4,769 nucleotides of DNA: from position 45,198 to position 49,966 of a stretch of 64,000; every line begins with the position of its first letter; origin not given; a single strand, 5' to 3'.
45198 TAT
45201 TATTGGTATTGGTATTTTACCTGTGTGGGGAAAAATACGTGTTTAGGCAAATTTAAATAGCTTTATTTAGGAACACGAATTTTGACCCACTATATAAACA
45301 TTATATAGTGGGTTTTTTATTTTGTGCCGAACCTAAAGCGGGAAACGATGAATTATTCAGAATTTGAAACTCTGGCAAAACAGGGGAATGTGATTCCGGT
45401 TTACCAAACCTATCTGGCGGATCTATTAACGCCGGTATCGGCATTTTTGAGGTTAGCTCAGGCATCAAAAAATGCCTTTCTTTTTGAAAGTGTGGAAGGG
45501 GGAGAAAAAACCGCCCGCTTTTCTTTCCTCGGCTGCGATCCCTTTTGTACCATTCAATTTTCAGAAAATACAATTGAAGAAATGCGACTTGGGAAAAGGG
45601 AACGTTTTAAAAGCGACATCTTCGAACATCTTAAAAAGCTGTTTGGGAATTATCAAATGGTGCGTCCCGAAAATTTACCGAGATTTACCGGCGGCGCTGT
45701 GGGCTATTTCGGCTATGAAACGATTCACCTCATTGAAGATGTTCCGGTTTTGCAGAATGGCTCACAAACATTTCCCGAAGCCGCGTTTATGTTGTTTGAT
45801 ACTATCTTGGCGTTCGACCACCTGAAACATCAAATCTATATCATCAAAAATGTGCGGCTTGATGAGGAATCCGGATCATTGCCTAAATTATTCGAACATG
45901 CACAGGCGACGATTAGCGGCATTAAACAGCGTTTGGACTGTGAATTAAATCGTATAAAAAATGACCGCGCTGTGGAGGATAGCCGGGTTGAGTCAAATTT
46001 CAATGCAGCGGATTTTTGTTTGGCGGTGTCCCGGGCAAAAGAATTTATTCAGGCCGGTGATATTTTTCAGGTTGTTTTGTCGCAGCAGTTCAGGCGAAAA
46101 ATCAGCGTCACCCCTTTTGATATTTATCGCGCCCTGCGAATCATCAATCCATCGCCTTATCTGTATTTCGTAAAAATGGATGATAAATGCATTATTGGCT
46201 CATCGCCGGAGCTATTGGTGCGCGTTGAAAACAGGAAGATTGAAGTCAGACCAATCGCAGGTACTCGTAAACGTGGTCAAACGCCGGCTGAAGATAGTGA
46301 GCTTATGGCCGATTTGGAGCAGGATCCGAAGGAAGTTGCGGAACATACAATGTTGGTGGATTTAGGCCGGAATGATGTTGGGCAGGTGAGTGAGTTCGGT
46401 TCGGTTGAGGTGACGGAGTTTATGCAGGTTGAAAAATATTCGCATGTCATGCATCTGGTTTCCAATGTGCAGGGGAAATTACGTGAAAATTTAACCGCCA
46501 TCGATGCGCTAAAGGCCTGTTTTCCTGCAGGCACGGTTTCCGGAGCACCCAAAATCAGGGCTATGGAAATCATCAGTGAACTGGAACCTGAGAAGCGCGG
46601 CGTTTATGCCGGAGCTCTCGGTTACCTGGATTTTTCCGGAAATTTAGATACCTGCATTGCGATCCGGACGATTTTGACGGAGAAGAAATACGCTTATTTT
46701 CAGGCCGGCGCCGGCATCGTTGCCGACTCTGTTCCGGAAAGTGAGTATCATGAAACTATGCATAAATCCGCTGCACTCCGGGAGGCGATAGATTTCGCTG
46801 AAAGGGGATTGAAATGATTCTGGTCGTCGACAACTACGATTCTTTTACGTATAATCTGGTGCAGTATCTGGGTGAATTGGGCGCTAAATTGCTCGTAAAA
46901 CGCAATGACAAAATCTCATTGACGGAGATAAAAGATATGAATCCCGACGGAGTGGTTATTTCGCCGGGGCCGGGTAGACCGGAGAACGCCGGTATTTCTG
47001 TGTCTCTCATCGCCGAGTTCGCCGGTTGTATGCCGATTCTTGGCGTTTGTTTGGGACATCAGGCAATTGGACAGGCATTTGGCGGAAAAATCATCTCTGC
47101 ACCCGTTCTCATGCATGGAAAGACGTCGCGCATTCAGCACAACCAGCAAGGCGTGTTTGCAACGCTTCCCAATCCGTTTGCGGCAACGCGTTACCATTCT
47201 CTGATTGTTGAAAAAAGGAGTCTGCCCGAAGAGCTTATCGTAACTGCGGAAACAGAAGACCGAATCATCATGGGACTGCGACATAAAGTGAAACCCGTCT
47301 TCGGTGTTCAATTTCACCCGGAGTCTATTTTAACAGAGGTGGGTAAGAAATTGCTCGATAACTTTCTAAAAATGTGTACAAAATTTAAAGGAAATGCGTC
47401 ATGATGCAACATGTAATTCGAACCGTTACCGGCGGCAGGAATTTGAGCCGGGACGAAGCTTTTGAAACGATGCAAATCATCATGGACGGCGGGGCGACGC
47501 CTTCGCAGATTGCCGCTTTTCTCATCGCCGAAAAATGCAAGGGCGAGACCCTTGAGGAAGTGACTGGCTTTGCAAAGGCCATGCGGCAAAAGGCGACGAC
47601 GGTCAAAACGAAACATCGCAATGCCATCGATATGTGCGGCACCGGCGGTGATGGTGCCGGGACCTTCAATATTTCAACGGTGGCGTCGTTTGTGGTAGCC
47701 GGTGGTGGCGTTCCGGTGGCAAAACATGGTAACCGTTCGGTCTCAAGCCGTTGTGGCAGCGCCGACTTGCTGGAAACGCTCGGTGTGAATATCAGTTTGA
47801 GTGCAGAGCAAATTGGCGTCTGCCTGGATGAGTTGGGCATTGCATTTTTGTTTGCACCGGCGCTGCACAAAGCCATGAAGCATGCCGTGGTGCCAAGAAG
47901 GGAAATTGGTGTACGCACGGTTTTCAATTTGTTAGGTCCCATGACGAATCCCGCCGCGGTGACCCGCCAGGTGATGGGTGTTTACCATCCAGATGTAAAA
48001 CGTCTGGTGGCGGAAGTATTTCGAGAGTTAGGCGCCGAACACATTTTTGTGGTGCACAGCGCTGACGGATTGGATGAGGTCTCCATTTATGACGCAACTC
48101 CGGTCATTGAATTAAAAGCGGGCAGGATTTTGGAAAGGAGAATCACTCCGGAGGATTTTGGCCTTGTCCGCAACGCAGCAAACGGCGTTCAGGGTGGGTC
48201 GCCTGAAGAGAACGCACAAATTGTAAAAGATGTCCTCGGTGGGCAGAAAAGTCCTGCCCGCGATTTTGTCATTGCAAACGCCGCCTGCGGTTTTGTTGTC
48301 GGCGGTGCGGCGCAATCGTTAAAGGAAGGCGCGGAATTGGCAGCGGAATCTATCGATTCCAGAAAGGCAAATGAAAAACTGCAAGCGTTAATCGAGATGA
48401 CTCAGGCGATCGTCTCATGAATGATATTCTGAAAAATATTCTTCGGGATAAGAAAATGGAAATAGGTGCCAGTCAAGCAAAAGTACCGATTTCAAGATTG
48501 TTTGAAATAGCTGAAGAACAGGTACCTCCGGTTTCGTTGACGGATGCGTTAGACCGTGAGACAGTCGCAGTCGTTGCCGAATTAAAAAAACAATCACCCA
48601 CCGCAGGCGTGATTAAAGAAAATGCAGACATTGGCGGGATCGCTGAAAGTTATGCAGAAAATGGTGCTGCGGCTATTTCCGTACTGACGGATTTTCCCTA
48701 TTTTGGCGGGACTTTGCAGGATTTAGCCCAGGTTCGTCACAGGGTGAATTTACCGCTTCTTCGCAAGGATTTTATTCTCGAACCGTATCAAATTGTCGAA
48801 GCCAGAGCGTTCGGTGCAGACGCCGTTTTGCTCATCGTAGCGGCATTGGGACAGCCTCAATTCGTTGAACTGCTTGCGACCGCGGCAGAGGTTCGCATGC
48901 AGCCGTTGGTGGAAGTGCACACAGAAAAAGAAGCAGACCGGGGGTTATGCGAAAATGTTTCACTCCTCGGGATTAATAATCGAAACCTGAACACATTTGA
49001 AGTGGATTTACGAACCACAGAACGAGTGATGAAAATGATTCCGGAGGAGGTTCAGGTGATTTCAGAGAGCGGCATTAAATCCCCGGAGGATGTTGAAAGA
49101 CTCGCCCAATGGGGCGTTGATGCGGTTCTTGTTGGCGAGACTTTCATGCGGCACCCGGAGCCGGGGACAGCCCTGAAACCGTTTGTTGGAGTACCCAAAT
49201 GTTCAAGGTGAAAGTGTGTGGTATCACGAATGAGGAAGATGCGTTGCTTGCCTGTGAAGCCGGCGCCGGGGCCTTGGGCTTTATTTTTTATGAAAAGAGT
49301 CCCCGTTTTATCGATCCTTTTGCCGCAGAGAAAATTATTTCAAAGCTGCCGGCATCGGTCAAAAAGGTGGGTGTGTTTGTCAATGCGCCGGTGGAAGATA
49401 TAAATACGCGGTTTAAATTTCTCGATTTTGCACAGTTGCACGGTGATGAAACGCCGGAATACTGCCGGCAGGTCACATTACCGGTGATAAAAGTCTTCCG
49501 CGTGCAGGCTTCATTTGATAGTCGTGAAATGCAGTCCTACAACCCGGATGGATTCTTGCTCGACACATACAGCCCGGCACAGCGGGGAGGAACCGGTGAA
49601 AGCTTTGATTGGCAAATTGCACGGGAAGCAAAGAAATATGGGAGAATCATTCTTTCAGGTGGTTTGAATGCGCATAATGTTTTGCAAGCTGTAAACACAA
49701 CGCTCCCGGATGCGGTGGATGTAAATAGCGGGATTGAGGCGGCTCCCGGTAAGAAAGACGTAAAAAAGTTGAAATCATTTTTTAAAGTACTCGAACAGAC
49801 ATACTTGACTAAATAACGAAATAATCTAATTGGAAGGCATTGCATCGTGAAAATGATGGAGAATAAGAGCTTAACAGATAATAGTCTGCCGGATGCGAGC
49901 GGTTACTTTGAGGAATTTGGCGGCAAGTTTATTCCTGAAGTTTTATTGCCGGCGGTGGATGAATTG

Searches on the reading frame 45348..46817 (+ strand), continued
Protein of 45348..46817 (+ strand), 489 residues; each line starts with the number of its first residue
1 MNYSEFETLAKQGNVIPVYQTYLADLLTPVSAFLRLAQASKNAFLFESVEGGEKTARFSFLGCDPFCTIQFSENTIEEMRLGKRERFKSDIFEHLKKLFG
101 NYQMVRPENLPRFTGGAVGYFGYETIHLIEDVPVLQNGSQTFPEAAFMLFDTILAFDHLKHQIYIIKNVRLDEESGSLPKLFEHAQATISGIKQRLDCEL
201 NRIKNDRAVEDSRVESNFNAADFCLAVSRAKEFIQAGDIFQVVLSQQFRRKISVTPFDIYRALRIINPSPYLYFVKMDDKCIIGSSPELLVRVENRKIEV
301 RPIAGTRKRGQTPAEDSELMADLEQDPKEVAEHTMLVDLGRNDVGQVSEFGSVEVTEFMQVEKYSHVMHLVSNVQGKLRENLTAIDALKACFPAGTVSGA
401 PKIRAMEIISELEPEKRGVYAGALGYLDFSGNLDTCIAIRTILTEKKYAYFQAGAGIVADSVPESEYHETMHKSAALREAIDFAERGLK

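Call 36: find_encoding_contigs(protein=P0041, flank=10000, max_places=1)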
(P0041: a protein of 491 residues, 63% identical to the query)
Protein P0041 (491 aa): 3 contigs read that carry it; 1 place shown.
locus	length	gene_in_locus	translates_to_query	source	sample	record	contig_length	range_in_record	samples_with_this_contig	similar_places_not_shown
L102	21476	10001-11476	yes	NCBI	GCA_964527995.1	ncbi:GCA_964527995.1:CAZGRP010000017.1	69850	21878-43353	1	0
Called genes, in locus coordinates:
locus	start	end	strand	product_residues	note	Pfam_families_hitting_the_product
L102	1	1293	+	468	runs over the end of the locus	PF12771:SusD-like_2, PF12741:SusD-like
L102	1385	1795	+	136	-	-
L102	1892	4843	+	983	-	PF02012:BNR (faint), PF15902:Sortilin-Vps10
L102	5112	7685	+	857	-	PF00246:Peptidase_M14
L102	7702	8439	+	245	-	-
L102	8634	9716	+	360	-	PF01594:AI-2E_transport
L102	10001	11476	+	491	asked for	PF04715:, PF00425:Chorismate_bind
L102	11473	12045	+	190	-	PF00117:GATase, PF07722:Peptidase_C26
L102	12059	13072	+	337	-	PF02885:Glycos_trans_3N, PF00591:Glycos_transf_3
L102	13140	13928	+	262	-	PF00218:IGPS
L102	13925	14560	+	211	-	PF00697:PRAI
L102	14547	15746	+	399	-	PF00291:PALP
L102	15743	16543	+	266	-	PF00290:Trp_syntA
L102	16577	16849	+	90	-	PF01817:CM_2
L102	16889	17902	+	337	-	PF18152:DAHP_snth_FXD, PF00793:DAHP_synth_1, PF03102:NeuB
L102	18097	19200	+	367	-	PF02153:PDH_N, PF20463:PDH_C, PF01842:ACT, PF22629:ACT_AHAS_ss (weak)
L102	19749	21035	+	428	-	PF00275:EPSP_synthase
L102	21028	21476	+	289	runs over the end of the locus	PF08501:Shikimate_dh_N, PF01488:Shikimate_DH (weak), PF18317:SDH_C (weak)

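Call 37: find_encoding_contigs(protein=P0078, flank=10000, max_places=1)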
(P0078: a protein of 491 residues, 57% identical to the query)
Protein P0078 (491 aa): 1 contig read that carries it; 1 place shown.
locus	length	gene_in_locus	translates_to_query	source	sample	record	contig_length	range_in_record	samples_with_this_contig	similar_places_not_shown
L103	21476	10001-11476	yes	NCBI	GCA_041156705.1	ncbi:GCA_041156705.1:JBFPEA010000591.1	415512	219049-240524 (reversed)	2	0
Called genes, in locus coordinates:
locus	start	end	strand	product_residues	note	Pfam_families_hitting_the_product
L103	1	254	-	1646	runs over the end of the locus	PF12458:DUF3686, PF25472:DUF7902, PF00004:AAA (faint)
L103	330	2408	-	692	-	-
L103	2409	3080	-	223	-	-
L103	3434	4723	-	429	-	PF00072:Response_reg, PF02518:HATPase_c, PF13589:HATPase_c_3 (weak)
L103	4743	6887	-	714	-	PF00512:HisKA, PF02518:HATPase_c, PF00072:Response_reg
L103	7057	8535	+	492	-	PF00005:ABC_tran, PF02463:SMC_N (faint), PF13191:AAA_16 (faint), PF13304:AAA_21 (faint), PF13401:AAA_22 (faint), PF00005:ABC_tran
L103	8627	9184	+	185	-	PF00440:TetR_N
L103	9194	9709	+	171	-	PF01243:PNPOx_N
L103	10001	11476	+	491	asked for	PF04715:, PF00425:Chorismate_bind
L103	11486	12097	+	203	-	PF00117:GATase, PF07722:Peptidase_C26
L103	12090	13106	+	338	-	PF02885:Glycos_trans_3N, PF00591:Glycos_transf_3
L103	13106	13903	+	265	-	PF00218:IGPS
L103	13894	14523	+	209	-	PF00697:PRAI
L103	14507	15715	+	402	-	PF00291:PALP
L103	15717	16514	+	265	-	PF00290:Trp_syntA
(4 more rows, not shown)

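Call 38: find_encoding_contigs(protein=P0053, flank=10000, max_places=1)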
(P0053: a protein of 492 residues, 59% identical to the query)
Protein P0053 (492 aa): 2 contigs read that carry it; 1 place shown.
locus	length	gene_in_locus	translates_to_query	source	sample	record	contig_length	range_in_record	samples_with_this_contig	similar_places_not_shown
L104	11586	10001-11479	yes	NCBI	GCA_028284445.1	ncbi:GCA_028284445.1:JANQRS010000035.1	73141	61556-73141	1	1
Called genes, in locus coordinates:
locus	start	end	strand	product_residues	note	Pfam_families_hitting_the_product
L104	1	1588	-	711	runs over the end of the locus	PF03717:PBP_dimer, PF00905:Transpeptidase, PF03793:PASTA (weak)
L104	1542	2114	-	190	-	PF04977:DivIC (weak), PF19579:FtsL_2 (weak)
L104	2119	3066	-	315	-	PF01795:Methyltransf_5, PF13847:Methyltransf_31 (faint)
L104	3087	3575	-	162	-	PF02381:MraZ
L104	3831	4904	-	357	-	PF02547:Queuosine_synth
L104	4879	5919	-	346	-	PF06068:TIP49 (faint), PF01078:Mg_chelatase (faint), PF05496:RuvB_N, PF00004:AAA, PF07728:AAA_5 (faint), PF17864:AAA_lid_4, PF05491:WHD_RuvB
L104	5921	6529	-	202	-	PF01330:RuvA_N, PF00633:HHH (faint), PF14520:HHH_5, PF21176:RecR_HhH (weak), PF07499:RuvA_C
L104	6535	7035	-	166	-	PF02075:RuvC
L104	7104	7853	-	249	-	PF20772:TACO1_YebC_N, PF01709:Transcrip_reg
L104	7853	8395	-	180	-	PF05036:SPOR (faint)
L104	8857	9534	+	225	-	PF17957:Big_7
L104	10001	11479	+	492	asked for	PF04715:, PF00425:Chorismate_bind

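Call 41: find_encoding_contigs(protein=P0091, flank=10000, max_places=1)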
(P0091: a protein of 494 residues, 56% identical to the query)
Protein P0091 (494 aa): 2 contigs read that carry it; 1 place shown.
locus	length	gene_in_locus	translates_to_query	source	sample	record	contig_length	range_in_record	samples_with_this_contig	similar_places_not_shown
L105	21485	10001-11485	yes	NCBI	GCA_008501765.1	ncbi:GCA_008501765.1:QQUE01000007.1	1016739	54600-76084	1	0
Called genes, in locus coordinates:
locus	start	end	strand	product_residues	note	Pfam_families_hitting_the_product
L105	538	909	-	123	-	-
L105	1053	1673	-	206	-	-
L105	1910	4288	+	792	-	PF13620:CarboxypepD_reg, PF13715:CarbopepD_reg_2, PF07715:Plug, PF00593:TonB_dep_Rec_b-barrel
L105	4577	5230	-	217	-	PF08570:DUF1761 (faint)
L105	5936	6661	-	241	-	-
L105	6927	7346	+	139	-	PF11376:DUF3179 (weak)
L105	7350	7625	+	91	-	PF11376:DUF3179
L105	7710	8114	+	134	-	-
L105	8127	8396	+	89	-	PF11376:DUF3179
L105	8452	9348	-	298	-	-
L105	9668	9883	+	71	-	-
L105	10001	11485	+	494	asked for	PF04715:, PF00425:Chorismate_bind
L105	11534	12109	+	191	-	PF00117:GATase, PF07722:Peptidase_C26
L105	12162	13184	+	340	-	PF02885:Glycos_trans_3N, PF00591:Glycos_transf_3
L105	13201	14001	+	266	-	PF00218:IGPS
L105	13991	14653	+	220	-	PF00697:PRAI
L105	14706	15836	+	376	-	PF00291:PALP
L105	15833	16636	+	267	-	PF00290:Trp_syntA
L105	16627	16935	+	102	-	PF01817:CM_2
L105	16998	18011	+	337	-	PF18152:DAHP_snth_FXD, PF00793:DAHP_synth_1, PF03102:NeuB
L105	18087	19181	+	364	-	PF02153:PDH_N, PF20463:PDH_C, PF01842:ACT, PF22629:ACT_AHAS_ss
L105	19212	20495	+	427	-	PF00275:EPSP_synthase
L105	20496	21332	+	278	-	PF08501:Shikimate_dh_N, PF01488:Shikimate_DH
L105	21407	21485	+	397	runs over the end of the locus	PF01264:Chorismate_synt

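Call 42: find_encoding_contigs(protein=P0065, flank=10000, max_places=1)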
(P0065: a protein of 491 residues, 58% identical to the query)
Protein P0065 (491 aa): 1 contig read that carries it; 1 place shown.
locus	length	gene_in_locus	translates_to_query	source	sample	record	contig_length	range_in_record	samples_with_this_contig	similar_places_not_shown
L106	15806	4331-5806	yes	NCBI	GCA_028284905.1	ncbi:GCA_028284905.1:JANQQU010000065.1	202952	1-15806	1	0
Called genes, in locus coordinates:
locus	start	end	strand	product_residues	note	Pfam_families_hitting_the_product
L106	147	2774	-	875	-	PF02012:BNR (faint), PF15902:Sortilin-Vps10, PF13585:CHU_C (faint), PF15902:Sortilin-Vps10 (weak), PF18962:Por_Secre_tail (faint), PF13860:FlgD_ig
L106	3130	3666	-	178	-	PF18962:Por_Secre_tail, PF13860:FlgD_ig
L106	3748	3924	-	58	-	PF00578:AhpC-TSA (weak)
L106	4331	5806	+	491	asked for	PF04715:, PF00425:Chorismate_bind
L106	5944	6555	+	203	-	PF00117:GATase, PF07722:Peptidase_C26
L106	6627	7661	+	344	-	PF02885:Glycos_trans_3N, PF00591:Glycos_transf_3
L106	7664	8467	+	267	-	PF00218:IGPS, PF01070:FMN_dh (faint)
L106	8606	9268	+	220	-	PF00697:PRAI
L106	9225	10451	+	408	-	PF00291:PALP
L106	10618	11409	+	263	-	PF00290:Trp_syntA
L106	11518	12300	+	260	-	PF10127:RlaP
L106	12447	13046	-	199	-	-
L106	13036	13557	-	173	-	PF04542:Sigma70_r2, PF08281:Sigma70_r4_2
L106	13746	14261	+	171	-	PF19780:DUF6265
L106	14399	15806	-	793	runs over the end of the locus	PF12704:MacB_PCD, PF02687:FtsX, PF12704:MacB_PCD (weak), PF02687:FtsX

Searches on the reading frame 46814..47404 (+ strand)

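Call 9: search_protein_families(library=ncbifam, proteins=[window:46814-47404:+], max_evalue=1e-10)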
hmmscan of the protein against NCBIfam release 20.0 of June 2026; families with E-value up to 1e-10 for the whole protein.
window:46814-47404:+ (196 aa): 20 families
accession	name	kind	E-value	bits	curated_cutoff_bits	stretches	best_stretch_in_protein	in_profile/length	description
NF011201.0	PRK14607.1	equivalog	7.5e-92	308.7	670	1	1-188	1-189/534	bifunctional anthranilate synthase component II/anthranilate phosphoribosyltransferase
NF005799.0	PRK07649.1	equivalog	9.2e-86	286.4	327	1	1-188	1-188/195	aminodeoxychorismate/anthranilate synthase component II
NF005849.0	PRK07765.1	equivalog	1.8e-82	275.8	308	1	2-191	3-195/219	aminodeoxychorismate/anthranilate synthase component II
NF005946.0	PRK08007.1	equivalog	5.4e-79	264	332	1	1-186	1-186/187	aminodeoxychorismate synthase component 2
NF005271.0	PRK06774.1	equivalog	9e-78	260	340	1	1-186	1-190/191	aminodeoxychorismate synthase component II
TIGR00566.1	trpG_papA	subfamily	5.1e-77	258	121.05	1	1-186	1-191/192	glutamine amidotransferase of anthranilate synthase or aminodeoxychorismate synthase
NF006462.0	PRK08857.1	equivalog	1.1e-72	243.8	345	1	1-186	1-191/193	aminodeoxychorismate/anthranilate synthase component II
NF041322.1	Anth_synII_Halo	equivalog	7.3e-58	195.4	320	1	4-187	1-189/190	anthranilate synthase component II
NF010081.0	PRK13566.1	equivalog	8.7e-55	186.2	645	1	2-190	531-722/729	anthranilate synthase component I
TIGR01815.1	TrpE-clade3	equivalog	7.5e-48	163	739.15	1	2-189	519-709/717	anthranilate synthase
NF007073.0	PRK09522.1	equivalog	1.6e-46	159.3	738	1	2-188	4-190/531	bifunctional anthranilate synthase glutamate amidotransferase component TrpG/anthranilate phosphoribosyltransferase TrpD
NF005367.0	PRK06895.1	equivalog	1.6e-45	155.3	265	1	2-187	4-188/190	anthranilate synthase component II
TIGR01823.1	PabB-fungal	equivalog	3e-40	138.2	442.55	1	2-189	8-205/742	aminodeoxychorismate synthase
NF004169.0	PRK05637.1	equivalog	6.3e-32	110.9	332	1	2-184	5-202/210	anthranilate synthase component II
NF001975.0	PRK00758.1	equivalog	9.5e-32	110.1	198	1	1-190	3-184/185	GMP synthase subunit A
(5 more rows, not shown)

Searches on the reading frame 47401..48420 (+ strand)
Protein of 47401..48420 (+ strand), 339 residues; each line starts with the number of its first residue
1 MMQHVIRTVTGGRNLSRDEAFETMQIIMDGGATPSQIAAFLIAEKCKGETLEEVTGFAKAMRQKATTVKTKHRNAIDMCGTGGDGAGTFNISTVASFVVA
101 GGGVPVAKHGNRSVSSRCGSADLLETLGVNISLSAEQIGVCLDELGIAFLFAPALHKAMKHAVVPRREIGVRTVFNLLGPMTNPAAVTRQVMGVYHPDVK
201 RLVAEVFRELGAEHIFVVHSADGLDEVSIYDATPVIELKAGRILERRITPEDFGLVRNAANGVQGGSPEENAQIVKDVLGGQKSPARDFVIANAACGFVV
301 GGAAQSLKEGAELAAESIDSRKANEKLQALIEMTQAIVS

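Call 9: search_protein_families(library=ncbifam, proteins=[window:47401-48420:+], max_evalue=1e-10)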
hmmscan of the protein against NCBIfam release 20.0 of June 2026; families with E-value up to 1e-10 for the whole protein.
window:47401-48420:+ (339 aa): 9 families
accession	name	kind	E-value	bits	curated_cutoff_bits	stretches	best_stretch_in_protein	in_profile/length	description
TIGR01245.1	trpD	equivalog_domain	4.3e-124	414.1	199.05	1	8-332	3-329/330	anthranilate phosphoribosyltransferase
NF011201.0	PRK14607.1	equivalog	4.6e-115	385.3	670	1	2-336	195-530/534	bifunctional anthranilate synthase component II/anthranilate phosphoribosyltransferase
NF007073.0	PRK09522.1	equivalog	6.1e-73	246.5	738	1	2-330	200-527/531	bifunctional anthranilate synthase glutamate amidotransferase component TrpG/anthranilate phosphoribosyltransferase TrpD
NF005635.0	PRK07394.1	equivalog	1.6e-41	142.8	287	1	12-336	19-346/348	hypothetical protein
NF006564.0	PRK09071.1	equivalog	3.1e-32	111.9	257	1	4-249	19-263/335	glycosyl transferase family protein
NF006005.0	PRK08136.1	equivalog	3.5e-26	92.3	185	1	3-223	8-230/314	DNA-binding protein YbiB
TIGR03327.1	AMP_phos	equivalog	5.2e-14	51.6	535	1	4-151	89-233/500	AMP phosphorylase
TIGR02645.1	ARCH_P_rylase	hypoth_equivalog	6.1e-14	51.3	434.6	1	5-154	89-235/493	putative thymidine phosphorylase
NF003338.0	PRK04350.1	subfamily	1.6e-13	49.9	434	1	5-147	95-234/502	thymidine phosphorylase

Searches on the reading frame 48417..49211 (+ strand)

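Call 9: search_protein_families(library=ncbifam, proteins=[window:48417-49211:+], max_evalue=1e-10)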
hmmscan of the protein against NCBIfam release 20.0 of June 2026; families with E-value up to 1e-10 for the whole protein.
window:48417-49211:+ (264 aa): 14 families
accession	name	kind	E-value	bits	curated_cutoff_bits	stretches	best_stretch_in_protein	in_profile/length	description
NF001377.0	PRK00278.2-4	equivalog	2.4e-91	305.5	260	1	3-256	2-255/259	indole-3-glycerol phosphate synthase TrpC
NF001373.0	PRK00278.1-6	equivalog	1.5e-84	283.3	317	1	1-255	1-259/263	indole-3-glycerol phosphate synthase TrpC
NF001370.0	PRK00278.1-2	equivalog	9.7e-78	261.1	348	1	1-250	1-254/266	indole-3-glycerol phosphate synthase TrpC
NF001369.0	PRK00278.1-1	equivalog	1.6e-77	260.3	329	1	3-258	4-259/271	indole-3-glycerol phosphate synthase TrpC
NF001372.0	PRK00278.1-4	subfamily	1e-75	254.6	370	1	2-256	29-291/295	indole-3-glycerol phosphate synthase TrpC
NF006945.0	PRK09427.1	equivalog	1.4e-68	231.5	380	1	1-252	6-253/461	bifunctional indole-3-glycerol-phosphate synthase TrpC/phosphoribosylanthranilate isomerase TrpF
NF001378.0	PRK00278.2-5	equivalog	7.3e-66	222.1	360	1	4-256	2-258/263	indole-3-glycerol phosphate synthase TrpC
NF001375.0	PRK00278.2-2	equivalog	1.1e-65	221.5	360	1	23-254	11-245/255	indole-3-glycerol phosphate synthase TrpC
NF001371.0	PRK00278.1-3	equivalog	4.4e-65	219.6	307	1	2-253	2-248/255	indole-3-glycerol phosphate synthase TrpC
NF001376.0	PRK00278.2-3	equivalog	1.1e-60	205.2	284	1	32-258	26-253/255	indole-3-glycerol phosphate synthase TrpC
NF010562.0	PRK13957.1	equivalog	5.7e-57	192.7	414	1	1-246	6-241/252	indole-3-glycerol-phosphate synthase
NF041303.1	Indglycph_syn_Halo_TrpC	equivalog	2.7e-52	177.6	380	1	37-245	30-238/250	indole-3-glycerol phosphate synthase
NF010375.0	PRK13802.1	equivalog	1.4e-48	165.5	1386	1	25-249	24-249/695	bifunctional indole-3-glycerol phosphate synthase/tryptophan synthase subunit beta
NF001374.0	PRK00278.2-1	equivalog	2.8e-47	161.2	258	1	46-248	42-242/249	indole-3-glycerol phosphate synthase TrpC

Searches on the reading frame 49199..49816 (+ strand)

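Call 9: search_protein_families(library=ncbifam, proteins=[window:49199-49816:+], max_evalue=1e-10)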
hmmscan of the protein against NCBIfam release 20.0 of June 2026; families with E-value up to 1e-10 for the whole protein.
window:49199-49816:+ (205 aa): 13 families
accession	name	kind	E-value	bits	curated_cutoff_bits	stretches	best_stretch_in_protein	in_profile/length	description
NF002298.0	PRK01222.1-4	equivalog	6.5e-68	228.5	215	1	2-201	3-205/209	phosphoribosylanthranilate isomerase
NF002295.0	PRK01222.1-1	equivalog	1.5e-49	168.4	216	1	3-200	4-212/219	phosphoribosylanthranilate isomerase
NF002299.0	PRK01222.1-6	equivalog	4.9e-46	156.9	231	1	3-197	19-224/231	phosphoribosylanthranilate isomerase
NF006945.0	PRK09427.1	equivalog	1.6e-44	152.2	380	1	4-200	262-460/461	bifunctional indole-3-glycerol-phosphate synthase TrpC/phosphoribosylanthranilate isomerase TrpF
NF002297.0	PRK01222.1-3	equivalog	4e-44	150.5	259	1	3-195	2-196/204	phosphoribosylanthranilate isomerase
NF002300.0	PRK01222.1-7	equivalog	3.5e-39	134.5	212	1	1-198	1-191/195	phosphoribosylanthranilate isomerase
NF002296.0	PRK01222.1-2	equivalog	3.4e-35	121.9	270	1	3-196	9-210/221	phosphoribosylanthranilate isomerase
NF002302.0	PRK01222.2-2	equivalog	4.6e-35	121.6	172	1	3-199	2-187/193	phosphoribosylanthranilate isomerase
NF002301.0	PRK01222.2-1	equivalog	4.8e-31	108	232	1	2-194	3-205/217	phosphoribosylanthranilate isomerase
NF010563.0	PRK13958.1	equivalog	1.3e-25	90.2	234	1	3-198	2-203/210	phosphoribosylanthranilate isomerase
NF010376.0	PRK13803.1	equivalog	2.2e-24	86.2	819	1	3-199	6-206/600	bifunctional phosphoribosylanthranilate isomerase/tryptophan synthase subunit beta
NF002303.0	PRK01222.2-3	equivalog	2.8e-22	79.3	224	1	3-196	2-198/208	phosphoribosylanthranilate isomerase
NF002304.0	PRK01222.2-4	equivalog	3.8e-18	65.7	181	1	4-199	3-204/208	phosphoribosylanthranilate isomerase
